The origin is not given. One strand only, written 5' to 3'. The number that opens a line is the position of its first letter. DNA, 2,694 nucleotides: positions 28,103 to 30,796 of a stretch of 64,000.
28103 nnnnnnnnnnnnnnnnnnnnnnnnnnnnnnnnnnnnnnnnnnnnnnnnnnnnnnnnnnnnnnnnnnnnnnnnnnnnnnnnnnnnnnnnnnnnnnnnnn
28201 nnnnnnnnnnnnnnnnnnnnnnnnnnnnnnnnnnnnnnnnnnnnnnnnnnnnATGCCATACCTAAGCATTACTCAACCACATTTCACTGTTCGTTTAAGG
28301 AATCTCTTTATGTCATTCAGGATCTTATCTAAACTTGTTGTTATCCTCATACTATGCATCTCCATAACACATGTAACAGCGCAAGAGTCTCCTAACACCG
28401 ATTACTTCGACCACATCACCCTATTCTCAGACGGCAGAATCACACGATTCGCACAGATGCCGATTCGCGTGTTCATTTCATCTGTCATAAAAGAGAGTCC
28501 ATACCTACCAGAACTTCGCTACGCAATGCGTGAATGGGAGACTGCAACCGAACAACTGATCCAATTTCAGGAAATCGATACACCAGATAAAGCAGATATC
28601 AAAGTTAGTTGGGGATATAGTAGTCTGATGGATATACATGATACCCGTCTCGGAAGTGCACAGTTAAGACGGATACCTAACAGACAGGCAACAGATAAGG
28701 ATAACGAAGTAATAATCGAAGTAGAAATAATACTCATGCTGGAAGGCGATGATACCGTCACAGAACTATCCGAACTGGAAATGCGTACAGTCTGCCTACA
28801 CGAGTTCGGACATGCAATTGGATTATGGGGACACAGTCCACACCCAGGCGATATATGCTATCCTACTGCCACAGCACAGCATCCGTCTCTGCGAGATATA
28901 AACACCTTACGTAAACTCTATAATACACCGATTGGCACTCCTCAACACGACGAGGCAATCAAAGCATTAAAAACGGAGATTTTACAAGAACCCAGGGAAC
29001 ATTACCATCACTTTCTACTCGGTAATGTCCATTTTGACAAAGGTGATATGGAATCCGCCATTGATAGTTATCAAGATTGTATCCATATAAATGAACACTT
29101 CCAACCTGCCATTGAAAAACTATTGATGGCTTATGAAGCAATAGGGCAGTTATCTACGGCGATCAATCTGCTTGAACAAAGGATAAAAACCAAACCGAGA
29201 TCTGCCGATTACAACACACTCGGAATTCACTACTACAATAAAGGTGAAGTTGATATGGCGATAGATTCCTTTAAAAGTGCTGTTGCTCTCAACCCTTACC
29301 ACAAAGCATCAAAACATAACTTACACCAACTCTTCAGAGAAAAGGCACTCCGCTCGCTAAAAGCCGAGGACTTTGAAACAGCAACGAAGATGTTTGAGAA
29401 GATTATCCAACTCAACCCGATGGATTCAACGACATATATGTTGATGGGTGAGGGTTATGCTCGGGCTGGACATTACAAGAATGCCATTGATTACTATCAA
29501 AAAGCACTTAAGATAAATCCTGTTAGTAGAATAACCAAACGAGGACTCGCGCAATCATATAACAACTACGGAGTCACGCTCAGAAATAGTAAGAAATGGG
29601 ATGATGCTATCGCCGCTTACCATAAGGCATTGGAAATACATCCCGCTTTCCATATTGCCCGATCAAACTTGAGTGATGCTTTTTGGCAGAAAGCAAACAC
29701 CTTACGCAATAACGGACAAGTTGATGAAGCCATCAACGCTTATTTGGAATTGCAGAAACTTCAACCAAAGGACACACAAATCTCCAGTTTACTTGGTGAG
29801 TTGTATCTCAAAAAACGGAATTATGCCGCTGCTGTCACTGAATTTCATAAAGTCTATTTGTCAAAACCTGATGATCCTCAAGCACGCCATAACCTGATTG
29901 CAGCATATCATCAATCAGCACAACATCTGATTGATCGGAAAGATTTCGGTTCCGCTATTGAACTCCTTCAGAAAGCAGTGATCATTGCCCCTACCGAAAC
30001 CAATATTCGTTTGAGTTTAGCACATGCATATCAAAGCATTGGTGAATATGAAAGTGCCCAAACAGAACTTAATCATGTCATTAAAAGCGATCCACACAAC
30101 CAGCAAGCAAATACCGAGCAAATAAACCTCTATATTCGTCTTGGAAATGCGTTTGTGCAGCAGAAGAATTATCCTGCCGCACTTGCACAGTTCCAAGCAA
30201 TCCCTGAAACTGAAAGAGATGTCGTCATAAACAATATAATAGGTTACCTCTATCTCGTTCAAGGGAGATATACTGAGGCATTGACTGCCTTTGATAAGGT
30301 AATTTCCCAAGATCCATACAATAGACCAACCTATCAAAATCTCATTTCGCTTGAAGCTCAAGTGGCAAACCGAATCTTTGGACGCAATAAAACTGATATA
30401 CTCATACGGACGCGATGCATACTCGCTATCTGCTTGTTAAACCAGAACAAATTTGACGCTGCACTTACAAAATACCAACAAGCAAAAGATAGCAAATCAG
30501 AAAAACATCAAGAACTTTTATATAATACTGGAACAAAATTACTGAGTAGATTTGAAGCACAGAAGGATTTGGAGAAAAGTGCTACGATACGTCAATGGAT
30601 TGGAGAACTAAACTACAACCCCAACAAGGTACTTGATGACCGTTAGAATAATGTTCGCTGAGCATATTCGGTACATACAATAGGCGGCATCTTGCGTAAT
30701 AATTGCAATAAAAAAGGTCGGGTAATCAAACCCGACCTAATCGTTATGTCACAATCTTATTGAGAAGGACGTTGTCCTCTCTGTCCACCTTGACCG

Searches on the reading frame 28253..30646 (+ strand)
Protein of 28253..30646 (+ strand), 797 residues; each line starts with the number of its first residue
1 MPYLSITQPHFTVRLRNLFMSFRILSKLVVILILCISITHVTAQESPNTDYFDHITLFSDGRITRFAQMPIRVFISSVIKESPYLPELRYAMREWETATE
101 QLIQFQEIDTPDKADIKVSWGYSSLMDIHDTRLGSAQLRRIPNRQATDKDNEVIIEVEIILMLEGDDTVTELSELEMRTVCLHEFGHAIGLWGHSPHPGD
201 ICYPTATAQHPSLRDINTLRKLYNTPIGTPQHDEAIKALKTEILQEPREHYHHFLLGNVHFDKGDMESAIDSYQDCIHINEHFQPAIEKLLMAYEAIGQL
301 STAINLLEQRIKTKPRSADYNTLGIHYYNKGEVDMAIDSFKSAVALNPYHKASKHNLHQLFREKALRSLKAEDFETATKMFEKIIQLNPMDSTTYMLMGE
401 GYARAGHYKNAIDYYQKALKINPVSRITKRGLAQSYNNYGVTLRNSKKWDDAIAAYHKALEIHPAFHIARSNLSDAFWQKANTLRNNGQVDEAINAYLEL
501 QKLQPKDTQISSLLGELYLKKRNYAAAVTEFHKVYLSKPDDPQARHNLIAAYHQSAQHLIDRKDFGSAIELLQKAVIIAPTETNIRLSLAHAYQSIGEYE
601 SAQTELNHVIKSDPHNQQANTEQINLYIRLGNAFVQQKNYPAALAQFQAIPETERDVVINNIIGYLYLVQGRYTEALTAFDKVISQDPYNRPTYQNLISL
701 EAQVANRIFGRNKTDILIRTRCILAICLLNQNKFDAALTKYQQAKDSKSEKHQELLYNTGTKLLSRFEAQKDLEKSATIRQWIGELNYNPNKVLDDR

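Call 25: search_protein_families(library=pfam, proteins=[window:28253-30646:+], max_evalue=0.01)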
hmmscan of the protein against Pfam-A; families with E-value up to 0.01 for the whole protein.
window:28253-30646:+ (797 aa): 36 families (the best 25 are shown)
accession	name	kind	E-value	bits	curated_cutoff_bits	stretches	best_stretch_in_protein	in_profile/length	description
PF07719.23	TPR_2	-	8.3e-56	182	27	5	394-423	3-32/34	Tetratricopeptide repeat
PF00515.34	TPR_1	-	1.6e-48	161.1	27.8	5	394-423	3-32/34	Tetratricopeptide repeat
PF13432.12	TPR_16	-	6.1e-44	148.5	32.7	4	480-539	3-62/65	Tetratricopeptide repeat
PF13428.12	TPR_14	-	1.4e-40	134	23.5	1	476-517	3-44/44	Tetratricopeptide repeat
PF14559.12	TPR_19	-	9.3e-39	132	25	3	559-619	1-61/68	Tetratricopeptide repeat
PF13181.12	TPR_8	-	2.7e-37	124.2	25.7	1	394-423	3-32/34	Tetratricopeptide repeat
PF13414.12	TPR_11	-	1.4e-34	117.9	26.8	2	482-521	2-41/42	TPR repeat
PF13424.12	TPR_12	-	2.6e-29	101.7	30.1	4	393-463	4-75/77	Tetratricopeptide repeat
PF23914.1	TPR_CcmH_CycH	-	7e-28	97.9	42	3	309-423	41-152/158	Cytochrome c-type biogenesis protein H TPR domain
PF13176.12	TPR_7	-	3.7e-26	89.4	27.9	0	396-420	3-27/36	Tetratricopeptide repeat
PF12895.13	ANAPC3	-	1.4e-23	83.4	27.2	3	447-531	3-79/82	Anaphase-promoting complex, cyclosome, subunit 3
PF13371.12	TPR_9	-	1.2e-22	80.1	35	2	368-426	5-63/73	Tetratricopeptide repeat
PF13174.12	TPR_6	-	1.6e-22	79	26.3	0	663-688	6-31/33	Tetratricopeptide repeat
PF13374.12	TPR_10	-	5.8e-14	52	27.5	1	432-463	1-32/42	Tetratricopeptide repeat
PF24575.1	TPR_Slam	-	1.7e-13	51.3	35.2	0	478-531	51-104/104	Surface lipoprotein assembly modifier, N-terminal TPR repeats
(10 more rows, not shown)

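Call 26: search_protein_families(library=padloc, proteins=[window:28253-30646:+], max_evalue=0.01)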
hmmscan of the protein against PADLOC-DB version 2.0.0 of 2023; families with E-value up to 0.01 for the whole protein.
window:28253-30646:+ (797 aa): 5 families
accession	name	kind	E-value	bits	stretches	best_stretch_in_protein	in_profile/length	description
PDLC01171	TPR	-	2.3e-06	24.9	1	323-462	147-282/504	TPR repeats containing protein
PDLC01092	C3a198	-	3.5e-06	24.2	1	433-526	235-326/523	TPR protein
PDLC01169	TPR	-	4.6e-05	20.9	1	386-467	102-183/252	TPR repeats containing protein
PDLC04488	PDC-M16B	-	0.00094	16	0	468-520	87-140/634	-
PDLC01101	PrimPol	-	0.008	12.9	0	564-633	15-83/490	adaptation polymerase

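Call 52: find_encoding_contigs(protein=window:28310-30646:+, flank=5000, max_places=10)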
Protein window:28310-30646:+ (778 aa): 12 contigs read that carry it; 2 places shown.
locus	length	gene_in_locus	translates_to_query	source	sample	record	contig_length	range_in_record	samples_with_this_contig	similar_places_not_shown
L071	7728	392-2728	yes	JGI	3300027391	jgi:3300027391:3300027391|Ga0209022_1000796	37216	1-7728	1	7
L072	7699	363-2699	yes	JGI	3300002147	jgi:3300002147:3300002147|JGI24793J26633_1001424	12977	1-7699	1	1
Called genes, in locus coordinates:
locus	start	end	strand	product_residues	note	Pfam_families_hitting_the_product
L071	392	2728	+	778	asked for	PF00413:Peptidase_M10, PF23914:TPR_CcmH_CycH, PF21033:RMD1-3 (weak), PF00515:TPR_1 (weak), PF07719:TPR_2 (weak), PF13424:TPR_12, PF09295:ChAPs (weak), PF14559:TPR_19, +22 more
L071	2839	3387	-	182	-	-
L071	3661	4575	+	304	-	PF01565:FAD_binding_4, PF02873:MurB_C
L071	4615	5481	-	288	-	PF13385:Laminin_G_3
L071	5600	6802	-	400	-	PF02746:MR_MLE_N, PF13378:MR_MLE_C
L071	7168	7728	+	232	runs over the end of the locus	PF04298:Zn_peptidase_2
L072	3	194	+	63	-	?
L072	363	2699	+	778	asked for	PF00413:Peptidase_M10, PF23914:TPR_CcmH_CycH, PF21033:RMD1-3 (weak), PF00515:TPR_1 (weak), PF07719:TPR_2 (weak), PF13424:TPR_12, PF09295:ChAPs (weak), PF14559:TPR_19, +22 more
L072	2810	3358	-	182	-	-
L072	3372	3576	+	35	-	-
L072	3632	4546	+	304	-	PF01565:FAD_binding_4, PF02873:MurB_C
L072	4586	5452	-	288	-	PF13385:Laminin_G_3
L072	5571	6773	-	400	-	PF02746:MR_MLE_N, PF13378:MR_MLE_C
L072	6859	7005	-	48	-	-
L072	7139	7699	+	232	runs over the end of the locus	PF04298:Zn_peptidase_2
